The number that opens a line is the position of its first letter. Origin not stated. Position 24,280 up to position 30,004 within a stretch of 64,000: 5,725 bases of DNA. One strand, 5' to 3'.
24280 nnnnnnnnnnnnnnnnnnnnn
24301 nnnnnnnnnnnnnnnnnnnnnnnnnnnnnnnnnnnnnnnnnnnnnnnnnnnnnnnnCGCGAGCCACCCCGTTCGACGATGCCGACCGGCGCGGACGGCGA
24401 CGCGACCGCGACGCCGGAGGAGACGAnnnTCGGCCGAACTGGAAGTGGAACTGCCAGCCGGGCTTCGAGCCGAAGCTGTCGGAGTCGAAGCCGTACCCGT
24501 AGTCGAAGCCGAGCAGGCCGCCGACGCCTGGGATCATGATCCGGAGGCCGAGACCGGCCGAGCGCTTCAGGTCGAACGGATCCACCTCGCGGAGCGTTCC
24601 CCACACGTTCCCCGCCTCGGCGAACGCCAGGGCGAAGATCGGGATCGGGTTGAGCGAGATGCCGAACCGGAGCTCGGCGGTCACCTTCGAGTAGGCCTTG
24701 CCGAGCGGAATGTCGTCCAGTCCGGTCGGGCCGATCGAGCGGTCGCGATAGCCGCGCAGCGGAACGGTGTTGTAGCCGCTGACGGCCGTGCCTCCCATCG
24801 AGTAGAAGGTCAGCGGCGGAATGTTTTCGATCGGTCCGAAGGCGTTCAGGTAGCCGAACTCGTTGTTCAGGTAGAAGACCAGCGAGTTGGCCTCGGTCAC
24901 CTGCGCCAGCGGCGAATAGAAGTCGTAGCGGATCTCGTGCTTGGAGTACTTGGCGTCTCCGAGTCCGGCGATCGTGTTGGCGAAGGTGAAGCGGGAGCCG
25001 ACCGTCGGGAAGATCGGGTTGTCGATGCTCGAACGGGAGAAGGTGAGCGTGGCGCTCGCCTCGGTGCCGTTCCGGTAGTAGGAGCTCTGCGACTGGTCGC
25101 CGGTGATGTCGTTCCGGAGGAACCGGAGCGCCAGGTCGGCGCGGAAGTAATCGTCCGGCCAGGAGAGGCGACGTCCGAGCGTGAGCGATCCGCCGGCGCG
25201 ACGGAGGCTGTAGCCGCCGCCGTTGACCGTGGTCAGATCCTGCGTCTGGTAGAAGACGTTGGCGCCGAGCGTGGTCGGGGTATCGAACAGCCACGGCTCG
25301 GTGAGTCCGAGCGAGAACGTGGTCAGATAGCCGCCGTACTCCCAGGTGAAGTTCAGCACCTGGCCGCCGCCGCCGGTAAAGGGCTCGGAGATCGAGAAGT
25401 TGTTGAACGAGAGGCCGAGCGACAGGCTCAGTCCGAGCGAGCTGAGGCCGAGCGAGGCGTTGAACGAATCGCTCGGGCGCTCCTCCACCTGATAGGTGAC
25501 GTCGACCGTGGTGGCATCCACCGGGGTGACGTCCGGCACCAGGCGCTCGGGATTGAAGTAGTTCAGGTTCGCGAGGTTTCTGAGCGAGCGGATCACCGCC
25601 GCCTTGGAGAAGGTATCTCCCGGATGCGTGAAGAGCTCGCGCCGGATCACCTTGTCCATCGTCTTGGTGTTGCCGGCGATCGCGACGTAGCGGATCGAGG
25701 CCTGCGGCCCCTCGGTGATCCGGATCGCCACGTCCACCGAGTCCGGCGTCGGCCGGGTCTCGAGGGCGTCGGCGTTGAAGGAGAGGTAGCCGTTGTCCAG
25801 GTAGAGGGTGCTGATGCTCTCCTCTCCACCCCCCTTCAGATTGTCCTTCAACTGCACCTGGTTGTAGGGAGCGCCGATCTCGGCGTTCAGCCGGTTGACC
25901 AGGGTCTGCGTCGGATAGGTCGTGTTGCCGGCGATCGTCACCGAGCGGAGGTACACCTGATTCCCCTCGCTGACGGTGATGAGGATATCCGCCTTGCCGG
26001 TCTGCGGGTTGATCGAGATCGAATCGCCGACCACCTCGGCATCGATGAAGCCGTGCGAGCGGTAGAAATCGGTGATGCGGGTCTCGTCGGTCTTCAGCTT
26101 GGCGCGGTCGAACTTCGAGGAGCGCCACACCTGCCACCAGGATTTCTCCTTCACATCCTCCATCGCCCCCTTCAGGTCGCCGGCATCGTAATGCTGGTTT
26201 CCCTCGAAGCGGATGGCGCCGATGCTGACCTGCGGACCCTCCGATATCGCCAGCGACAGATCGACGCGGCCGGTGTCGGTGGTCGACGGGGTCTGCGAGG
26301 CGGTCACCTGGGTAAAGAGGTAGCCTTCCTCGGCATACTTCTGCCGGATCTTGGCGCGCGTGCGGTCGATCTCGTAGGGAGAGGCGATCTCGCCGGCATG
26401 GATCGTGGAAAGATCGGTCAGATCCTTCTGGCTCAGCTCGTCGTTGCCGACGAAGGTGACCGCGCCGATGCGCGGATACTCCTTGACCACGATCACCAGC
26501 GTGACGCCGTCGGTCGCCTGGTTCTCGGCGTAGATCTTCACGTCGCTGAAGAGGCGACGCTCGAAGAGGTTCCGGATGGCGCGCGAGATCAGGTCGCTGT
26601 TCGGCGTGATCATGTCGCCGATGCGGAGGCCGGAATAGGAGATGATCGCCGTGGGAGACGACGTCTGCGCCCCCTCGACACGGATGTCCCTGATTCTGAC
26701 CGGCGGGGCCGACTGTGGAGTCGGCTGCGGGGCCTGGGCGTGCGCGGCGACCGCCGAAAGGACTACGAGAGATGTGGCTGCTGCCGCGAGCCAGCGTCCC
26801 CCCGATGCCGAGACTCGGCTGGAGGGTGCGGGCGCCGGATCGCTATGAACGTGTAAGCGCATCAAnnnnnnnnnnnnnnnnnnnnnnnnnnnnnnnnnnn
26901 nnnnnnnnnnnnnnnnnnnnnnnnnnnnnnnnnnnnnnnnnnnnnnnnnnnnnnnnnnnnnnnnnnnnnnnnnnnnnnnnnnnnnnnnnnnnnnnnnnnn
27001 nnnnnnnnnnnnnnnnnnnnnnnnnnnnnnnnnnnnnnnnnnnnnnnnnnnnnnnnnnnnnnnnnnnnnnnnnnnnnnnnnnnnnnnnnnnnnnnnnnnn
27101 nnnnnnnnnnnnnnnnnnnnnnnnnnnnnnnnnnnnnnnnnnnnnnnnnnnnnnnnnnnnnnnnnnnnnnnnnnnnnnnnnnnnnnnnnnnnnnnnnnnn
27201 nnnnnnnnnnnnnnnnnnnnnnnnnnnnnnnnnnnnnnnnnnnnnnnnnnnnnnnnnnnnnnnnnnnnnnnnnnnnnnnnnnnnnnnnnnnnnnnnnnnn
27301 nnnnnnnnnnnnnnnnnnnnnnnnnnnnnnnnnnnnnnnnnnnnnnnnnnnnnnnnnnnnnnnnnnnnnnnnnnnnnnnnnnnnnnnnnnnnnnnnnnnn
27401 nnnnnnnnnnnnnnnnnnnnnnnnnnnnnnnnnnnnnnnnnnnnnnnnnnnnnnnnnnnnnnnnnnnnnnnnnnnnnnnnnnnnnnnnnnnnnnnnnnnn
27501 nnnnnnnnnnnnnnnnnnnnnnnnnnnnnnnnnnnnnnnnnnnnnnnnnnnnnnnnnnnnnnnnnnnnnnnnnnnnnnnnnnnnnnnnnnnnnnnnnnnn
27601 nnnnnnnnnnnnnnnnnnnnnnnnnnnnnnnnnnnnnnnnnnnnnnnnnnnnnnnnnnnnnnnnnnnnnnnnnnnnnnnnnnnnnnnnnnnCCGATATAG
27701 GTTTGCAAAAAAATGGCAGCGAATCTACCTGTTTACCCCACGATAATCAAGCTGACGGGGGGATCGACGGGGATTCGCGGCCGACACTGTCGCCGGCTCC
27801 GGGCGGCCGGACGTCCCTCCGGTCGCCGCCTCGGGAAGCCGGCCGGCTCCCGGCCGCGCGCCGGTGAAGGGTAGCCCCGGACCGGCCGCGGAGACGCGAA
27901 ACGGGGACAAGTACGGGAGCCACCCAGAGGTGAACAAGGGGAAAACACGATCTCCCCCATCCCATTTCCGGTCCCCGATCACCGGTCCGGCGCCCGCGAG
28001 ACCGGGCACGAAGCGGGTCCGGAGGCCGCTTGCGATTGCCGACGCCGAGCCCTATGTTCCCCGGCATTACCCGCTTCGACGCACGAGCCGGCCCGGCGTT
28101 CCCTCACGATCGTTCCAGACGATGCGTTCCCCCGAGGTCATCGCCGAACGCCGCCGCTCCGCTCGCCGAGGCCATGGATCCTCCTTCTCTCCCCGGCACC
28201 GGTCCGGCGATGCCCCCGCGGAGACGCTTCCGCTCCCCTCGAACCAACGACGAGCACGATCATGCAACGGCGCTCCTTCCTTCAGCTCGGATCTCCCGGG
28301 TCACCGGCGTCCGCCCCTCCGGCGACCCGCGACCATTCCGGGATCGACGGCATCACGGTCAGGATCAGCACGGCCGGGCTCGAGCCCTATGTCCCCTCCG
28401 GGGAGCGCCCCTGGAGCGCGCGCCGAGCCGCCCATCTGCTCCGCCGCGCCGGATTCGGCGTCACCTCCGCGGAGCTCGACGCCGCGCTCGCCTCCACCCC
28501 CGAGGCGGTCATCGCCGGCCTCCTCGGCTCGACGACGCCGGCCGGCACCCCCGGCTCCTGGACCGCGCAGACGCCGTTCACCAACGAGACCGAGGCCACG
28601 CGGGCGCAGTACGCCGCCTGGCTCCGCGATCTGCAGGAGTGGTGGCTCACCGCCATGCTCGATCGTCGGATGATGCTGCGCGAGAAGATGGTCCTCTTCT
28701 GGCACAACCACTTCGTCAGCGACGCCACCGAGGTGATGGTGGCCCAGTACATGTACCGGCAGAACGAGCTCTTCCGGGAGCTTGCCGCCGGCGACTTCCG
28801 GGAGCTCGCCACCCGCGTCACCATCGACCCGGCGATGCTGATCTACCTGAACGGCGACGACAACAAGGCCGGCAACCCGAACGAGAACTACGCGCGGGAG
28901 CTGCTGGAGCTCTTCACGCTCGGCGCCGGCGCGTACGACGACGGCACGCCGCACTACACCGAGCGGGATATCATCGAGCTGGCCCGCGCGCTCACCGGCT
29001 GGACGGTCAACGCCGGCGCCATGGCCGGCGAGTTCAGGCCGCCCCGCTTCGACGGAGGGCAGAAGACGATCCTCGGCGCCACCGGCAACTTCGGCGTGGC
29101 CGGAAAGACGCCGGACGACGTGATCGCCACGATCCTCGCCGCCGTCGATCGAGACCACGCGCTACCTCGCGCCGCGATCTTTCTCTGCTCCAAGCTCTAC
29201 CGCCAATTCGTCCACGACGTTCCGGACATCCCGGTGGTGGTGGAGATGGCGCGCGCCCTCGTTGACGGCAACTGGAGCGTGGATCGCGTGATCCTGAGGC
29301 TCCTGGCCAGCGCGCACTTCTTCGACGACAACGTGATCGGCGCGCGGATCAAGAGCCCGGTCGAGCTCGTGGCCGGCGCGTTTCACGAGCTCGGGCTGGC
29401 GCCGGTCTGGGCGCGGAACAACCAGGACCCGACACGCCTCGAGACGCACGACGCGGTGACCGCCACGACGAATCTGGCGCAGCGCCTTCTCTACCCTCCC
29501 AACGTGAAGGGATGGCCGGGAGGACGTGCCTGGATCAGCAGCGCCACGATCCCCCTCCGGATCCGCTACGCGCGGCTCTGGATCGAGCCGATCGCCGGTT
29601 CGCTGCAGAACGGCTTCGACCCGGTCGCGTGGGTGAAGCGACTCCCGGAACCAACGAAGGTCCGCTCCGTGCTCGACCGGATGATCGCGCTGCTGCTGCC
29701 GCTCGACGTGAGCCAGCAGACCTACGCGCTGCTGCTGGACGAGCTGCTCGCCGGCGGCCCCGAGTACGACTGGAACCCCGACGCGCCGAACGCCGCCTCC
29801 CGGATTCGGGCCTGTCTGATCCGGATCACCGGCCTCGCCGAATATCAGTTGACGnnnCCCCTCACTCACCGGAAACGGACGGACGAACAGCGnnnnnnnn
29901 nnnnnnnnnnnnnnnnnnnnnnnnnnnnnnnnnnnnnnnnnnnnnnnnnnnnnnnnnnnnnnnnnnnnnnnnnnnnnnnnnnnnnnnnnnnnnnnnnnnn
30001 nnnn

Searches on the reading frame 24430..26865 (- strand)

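Call 87: search_protein_families(library=pfam, proteins=[window:24430-26865:-], max_evalue=0.00001)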
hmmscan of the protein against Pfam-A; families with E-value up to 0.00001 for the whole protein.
window:24430-26865:- (812 aa): 4 families
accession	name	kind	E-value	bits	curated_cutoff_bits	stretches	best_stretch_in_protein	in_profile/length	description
PF07244.20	POTRA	-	8e-54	180.7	21.3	4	214-301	2-79/79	Surface antigen variable number repeat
PF01103.29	Omp85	-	4.8e-38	131.9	24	1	499-811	4-322/325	Omp85 superfamily domain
PF08479.16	POTRA_2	-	4.1e-08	33.4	24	0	134-203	4-71/76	POTRA domain, ShlB-type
PF08478.15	POTRA_1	-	5.8e-08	33.4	23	0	214-247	2-35/69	POTRA domain, FtsQ-type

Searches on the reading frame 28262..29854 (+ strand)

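Call 87: search_protein_families(library=pfam, proteins=[window:28262-29854:+], max_evalue=0.00001)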
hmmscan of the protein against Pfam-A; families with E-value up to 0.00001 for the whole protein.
window:28262-29854:+ (531 aa): 1 family
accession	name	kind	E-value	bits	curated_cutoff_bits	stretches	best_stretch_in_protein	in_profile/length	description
PF08811.16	DUF1800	-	4.7e-96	322.9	26.1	1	58-496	1-394/419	Protein of unknown function (DUF1800)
